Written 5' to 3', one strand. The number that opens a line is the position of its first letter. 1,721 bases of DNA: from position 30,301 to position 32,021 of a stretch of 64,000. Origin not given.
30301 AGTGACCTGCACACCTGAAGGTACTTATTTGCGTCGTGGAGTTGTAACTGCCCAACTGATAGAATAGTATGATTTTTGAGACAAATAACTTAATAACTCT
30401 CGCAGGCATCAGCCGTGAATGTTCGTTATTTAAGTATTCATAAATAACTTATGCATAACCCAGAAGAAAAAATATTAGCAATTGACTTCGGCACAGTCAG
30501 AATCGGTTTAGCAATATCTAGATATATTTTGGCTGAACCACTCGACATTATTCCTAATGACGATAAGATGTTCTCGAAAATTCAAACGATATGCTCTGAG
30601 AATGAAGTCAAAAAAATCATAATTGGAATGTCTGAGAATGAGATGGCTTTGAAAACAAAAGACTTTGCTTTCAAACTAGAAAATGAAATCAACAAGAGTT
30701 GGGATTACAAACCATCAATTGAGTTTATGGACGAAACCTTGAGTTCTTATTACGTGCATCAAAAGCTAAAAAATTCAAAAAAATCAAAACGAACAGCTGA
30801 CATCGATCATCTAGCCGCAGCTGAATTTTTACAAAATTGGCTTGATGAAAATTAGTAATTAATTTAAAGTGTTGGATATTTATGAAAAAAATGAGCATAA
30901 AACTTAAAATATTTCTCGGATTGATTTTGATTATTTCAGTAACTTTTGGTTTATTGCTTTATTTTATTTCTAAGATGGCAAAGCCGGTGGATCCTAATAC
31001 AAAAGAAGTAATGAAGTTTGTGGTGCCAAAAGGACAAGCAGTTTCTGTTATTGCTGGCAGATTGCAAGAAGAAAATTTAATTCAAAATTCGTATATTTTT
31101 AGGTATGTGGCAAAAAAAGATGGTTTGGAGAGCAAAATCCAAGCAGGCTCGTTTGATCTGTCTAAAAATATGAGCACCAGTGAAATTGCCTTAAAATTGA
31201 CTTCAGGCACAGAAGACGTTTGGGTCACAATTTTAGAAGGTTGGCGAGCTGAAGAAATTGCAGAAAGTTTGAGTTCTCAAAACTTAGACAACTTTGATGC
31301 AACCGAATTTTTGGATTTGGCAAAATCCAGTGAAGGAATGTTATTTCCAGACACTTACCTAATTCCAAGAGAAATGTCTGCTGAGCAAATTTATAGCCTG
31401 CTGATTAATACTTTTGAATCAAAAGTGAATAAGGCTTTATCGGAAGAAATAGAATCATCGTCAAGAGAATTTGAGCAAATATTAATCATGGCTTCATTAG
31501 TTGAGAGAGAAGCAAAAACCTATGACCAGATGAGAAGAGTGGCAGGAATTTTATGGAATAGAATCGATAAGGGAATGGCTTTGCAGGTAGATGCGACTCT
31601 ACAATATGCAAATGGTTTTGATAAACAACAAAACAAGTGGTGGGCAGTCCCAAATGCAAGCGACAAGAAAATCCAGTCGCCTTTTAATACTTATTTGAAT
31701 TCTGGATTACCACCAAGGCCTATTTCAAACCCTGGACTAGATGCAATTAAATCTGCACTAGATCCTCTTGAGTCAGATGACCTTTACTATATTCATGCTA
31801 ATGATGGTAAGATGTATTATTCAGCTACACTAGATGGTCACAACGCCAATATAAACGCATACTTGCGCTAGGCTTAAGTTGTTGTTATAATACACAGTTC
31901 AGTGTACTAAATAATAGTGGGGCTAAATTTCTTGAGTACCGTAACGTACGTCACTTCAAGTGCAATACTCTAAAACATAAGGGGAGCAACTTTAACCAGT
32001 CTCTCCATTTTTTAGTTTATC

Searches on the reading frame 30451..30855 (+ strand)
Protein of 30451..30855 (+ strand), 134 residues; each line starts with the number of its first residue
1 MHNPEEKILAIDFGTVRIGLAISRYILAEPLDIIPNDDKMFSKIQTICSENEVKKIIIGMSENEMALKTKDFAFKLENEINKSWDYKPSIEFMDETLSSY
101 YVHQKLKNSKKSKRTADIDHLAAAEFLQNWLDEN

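Call 14: search_protein_families(library=pfam, proteins=[window:30451-30855:+], max_evalue=0.01)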
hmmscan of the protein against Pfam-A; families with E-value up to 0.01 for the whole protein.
window:30451-30855:+ (134 aa): 1 family
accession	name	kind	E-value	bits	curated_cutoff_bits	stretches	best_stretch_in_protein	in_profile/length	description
PF03652.20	RuvX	-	7.7e-25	88.2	29.2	1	7-132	2-133/134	Holliday junction resolvase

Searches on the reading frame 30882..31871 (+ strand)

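Call 14: search_protein_families(library=pfam, proteins=[window:30882-31871:+], max_evalue=0.01)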
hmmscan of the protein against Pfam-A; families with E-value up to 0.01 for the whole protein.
window:30882-31871:+ (329 aa): 1 family
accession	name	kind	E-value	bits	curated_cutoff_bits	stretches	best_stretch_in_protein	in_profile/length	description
PF02618.21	YceG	-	2.1e-76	257.5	32.4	1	46-325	1-274/275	YceG-like family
